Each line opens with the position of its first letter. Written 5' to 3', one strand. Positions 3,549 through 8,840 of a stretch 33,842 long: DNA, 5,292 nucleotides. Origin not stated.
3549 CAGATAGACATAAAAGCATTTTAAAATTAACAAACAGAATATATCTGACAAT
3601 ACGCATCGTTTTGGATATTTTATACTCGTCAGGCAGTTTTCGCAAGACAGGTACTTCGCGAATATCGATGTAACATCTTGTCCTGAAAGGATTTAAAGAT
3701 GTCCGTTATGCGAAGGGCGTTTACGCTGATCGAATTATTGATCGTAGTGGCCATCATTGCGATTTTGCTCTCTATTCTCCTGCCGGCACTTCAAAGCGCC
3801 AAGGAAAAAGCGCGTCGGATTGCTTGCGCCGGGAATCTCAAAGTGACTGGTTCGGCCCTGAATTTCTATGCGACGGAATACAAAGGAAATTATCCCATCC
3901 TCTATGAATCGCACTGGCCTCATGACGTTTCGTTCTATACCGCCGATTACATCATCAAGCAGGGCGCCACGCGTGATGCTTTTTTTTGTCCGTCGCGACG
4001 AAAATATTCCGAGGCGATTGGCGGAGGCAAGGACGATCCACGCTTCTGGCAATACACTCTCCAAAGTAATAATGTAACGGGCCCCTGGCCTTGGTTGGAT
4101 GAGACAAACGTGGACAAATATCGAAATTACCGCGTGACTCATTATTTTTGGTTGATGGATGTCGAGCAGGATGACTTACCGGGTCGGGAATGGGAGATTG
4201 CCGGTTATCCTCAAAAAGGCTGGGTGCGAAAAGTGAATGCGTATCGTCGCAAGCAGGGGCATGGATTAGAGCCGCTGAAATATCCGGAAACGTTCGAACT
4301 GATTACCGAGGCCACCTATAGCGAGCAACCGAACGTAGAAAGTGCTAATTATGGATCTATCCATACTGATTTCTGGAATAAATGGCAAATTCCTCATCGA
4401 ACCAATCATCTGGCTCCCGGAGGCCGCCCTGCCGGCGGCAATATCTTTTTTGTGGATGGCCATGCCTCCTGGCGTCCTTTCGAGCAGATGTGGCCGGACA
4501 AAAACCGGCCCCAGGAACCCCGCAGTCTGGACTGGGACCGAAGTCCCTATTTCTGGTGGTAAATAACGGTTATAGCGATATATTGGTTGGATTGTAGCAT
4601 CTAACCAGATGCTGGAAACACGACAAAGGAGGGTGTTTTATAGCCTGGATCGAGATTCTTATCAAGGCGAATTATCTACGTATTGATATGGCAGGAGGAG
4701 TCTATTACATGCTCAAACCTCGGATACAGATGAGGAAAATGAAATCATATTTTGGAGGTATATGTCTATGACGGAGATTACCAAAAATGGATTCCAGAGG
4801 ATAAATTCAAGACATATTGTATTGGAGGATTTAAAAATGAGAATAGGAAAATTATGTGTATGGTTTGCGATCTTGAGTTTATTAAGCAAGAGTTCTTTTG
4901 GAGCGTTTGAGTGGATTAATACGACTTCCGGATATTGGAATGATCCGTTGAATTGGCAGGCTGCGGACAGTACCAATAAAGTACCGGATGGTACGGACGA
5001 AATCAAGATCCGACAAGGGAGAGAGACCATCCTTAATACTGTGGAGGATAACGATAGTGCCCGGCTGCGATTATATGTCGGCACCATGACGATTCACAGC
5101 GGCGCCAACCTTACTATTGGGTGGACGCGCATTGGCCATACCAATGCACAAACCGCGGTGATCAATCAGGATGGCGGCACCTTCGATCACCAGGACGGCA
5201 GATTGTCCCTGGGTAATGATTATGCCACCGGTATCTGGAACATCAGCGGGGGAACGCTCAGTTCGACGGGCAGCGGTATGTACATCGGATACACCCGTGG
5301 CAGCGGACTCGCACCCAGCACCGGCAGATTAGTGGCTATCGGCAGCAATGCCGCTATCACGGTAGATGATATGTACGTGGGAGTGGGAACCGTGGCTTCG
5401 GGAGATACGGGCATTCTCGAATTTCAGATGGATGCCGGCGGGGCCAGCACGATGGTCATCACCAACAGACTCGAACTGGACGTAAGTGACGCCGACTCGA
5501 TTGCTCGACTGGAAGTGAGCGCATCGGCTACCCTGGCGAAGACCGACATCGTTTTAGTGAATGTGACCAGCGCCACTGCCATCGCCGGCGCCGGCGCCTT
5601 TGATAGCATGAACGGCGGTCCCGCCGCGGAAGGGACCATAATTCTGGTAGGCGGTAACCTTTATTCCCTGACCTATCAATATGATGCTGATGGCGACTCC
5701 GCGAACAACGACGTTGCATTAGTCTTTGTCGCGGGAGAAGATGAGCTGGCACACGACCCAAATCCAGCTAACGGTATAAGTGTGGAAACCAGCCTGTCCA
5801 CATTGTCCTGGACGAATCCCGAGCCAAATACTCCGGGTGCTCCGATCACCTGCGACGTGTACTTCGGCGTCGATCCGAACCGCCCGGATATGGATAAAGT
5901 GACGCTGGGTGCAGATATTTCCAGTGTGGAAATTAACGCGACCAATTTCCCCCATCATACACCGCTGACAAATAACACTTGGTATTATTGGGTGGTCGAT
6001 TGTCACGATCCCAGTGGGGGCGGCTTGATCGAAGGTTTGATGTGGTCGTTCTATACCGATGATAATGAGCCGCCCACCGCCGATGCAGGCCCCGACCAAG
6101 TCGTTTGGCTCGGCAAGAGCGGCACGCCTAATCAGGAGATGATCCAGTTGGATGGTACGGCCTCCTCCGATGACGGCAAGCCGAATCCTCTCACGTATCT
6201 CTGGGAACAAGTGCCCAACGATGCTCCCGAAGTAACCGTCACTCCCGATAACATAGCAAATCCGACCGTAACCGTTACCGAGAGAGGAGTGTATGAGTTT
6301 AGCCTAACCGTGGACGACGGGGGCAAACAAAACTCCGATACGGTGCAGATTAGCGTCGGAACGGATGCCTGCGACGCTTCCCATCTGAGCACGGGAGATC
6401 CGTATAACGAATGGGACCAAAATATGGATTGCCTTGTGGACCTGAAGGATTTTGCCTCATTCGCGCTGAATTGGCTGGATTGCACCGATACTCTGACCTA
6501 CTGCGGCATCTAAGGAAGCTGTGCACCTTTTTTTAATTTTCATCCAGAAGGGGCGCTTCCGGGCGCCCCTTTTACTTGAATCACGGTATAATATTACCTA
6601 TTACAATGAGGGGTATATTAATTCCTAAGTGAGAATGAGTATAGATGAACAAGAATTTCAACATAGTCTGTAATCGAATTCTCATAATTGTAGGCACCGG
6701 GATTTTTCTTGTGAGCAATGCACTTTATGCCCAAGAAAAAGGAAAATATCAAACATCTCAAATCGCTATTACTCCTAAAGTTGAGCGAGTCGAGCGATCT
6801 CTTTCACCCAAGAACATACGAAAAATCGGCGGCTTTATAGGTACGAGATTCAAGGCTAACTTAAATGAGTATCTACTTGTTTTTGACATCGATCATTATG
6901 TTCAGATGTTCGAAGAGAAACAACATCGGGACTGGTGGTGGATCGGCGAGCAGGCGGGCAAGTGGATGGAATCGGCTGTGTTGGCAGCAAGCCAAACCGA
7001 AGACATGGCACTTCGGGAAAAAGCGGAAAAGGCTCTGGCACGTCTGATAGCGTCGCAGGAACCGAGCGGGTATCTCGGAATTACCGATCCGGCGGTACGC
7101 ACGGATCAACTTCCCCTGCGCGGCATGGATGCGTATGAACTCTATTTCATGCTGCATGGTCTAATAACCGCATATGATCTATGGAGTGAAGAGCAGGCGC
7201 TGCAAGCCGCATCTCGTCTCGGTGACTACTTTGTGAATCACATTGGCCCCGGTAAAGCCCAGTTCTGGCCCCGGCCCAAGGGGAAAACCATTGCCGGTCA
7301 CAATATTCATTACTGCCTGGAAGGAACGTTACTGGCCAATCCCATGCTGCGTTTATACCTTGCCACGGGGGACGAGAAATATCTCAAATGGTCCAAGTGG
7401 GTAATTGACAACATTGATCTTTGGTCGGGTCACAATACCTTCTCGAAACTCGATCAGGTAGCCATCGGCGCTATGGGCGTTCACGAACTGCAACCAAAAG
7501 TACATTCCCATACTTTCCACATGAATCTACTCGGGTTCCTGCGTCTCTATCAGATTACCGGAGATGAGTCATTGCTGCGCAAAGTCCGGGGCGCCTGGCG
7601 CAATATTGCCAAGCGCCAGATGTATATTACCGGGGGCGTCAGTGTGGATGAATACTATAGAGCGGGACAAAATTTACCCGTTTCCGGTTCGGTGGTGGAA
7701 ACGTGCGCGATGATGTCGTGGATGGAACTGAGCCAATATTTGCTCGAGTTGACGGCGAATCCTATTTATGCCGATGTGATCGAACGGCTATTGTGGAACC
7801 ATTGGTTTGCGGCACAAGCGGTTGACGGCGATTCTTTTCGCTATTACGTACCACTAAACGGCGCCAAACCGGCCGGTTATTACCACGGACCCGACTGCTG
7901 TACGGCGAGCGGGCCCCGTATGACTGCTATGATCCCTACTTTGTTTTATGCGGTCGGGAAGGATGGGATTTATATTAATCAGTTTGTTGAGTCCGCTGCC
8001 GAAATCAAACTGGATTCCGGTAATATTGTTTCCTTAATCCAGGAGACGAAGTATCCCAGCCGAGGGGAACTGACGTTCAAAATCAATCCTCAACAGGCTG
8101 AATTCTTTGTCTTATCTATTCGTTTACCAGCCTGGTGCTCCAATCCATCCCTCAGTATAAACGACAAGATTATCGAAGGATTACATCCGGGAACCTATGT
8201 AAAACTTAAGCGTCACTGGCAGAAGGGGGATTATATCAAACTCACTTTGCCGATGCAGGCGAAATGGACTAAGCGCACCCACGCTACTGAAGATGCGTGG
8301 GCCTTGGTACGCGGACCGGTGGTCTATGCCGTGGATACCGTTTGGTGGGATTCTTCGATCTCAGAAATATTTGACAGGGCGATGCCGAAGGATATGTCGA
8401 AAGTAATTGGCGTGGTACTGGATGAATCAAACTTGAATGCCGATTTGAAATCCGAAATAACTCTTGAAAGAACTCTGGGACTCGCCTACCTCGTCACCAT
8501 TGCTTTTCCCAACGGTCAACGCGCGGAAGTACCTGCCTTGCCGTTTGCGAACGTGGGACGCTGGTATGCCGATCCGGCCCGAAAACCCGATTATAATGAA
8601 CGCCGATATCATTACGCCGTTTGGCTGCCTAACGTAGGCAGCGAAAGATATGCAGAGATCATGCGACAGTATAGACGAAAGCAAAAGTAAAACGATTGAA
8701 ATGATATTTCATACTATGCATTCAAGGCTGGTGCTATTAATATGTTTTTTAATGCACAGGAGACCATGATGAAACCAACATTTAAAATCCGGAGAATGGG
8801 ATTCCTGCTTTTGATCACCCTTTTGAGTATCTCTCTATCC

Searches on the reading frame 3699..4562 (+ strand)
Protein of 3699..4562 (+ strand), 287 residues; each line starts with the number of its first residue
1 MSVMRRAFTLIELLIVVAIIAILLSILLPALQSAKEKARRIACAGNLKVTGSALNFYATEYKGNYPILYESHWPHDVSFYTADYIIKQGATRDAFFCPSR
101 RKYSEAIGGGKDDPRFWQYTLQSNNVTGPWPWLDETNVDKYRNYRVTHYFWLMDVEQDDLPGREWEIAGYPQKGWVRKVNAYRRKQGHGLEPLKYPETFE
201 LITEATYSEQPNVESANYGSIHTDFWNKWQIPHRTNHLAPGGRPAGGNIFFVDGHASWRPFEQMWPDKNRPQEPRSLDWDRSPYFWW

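Call 5: search_protein_families(library=pfam, proteins=[window:3699-4562:+], max_evalue=0.001)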
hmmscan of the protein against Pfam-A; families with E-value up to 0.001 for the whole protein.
window:3699-4562:+ (287 aa): 2 families
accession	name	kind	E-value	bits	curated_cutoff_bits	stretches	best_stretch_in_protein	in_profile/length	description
PF07963.17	N_methyl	-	2.5e-06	27.3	21.2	1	5-28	4-27/27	Prokaryotic N-terminal methylation motif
PF07596.16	SBP_bac_10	-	5.6e-05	23.7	23.3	1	32-71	1-39/268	Protein of unknown function (DUF1559)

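Call 6: search_protein_families(library=ncbifam, proteins=[window:3699-4562:+], max_evalue=0.01)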
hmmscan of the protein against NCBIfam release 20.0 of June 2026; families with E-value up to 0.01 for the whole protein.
window:3699-4562:+ (287 aa): 12 families
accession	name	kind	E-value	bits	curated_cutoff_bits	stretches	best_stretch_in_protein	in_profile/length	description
NF040999.1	pilin_ComGC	equivalog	1.7e-09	37.7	75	1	6-61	2-57/84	competence type IV pilus major pilin ComGC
TIGR01710.1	typeII_sec_gspG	equivalog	3.3e-08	33.6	88.85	1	6-66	1-60/134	type II secretion system major pseudopilin GspG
TIGR02532.1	IV_pilin_GFxxxE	domain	4.7e-07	29.4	16.3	1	5-28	1-24/24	prepilin-type N-terminal cleavage/methylation domain-containing protein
NF007862.0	PRK10574.1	equivalog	2.1e-06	27.9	138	1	5-38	4-37/145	prepilin peptidase-dependent pilin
NF041775.1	typeIV_PilA_Myxo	equivalog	5.7e-06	26.5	400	1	5-53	10-58/214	type IV pilin protein PilA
NF041013.1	T4P_ComGE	equivalog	2.4e-05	24.3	49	1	6-37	4-35/83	competence type IV pilus minor pilin ComGE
TIGR01708.2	typeII_sec_gspH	equivalog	0.0001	22.4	80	1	6-37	2-33/169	type II secretion system minor pseudopilin GspH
TIGR02596.1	TIGR02596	subfamily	0.00023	21.3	70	1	8-34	1-27/196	Verru_Chthon cassette protein D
NF040982.1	ComGD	equivalog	0.0005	20.5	70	1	6-36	2-32/139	competence type IV pilus minor pilin ComGD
TIGR02599.1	TIGR02599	subfamily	0.0029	16.9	256.5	1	7-36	1-30/361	Verru_Chthon cassette protein C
NF047828.1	T3SSXpsI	equivalog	0.0043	17.1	150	1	6-42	2-38/132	type II secretion system protein XpsI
NF041002.1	pilin_ComGF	equivalog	0.0058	16.9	80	0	6-37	2-33/139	competence type IV pilus minor pilin ComGF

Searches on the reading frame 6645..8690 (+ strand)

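Call 5: search_protein_families(library=pfam, proteins=[window:6645-8690:+], max_evalue=0.001)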
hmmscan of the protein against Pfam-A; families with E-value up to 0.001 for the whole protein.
window:6645-8690:+ (681 aa): 2 families
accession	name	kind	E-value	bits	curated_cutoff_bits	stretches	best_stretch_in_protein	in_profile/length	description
PF07944.18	Beta-AFase-like_GH127_cat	-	1.1e-49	169.9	24.9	1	90-429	46-373/376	Beta-L-arabinofuranosidase, GH127 catalytic domain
PF20736.2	Glyco_hydro127M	-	6.3e-23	81.2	24.2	1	441-537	1-95/95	Beta-L-arabinofuranosidase, GH127 middle domain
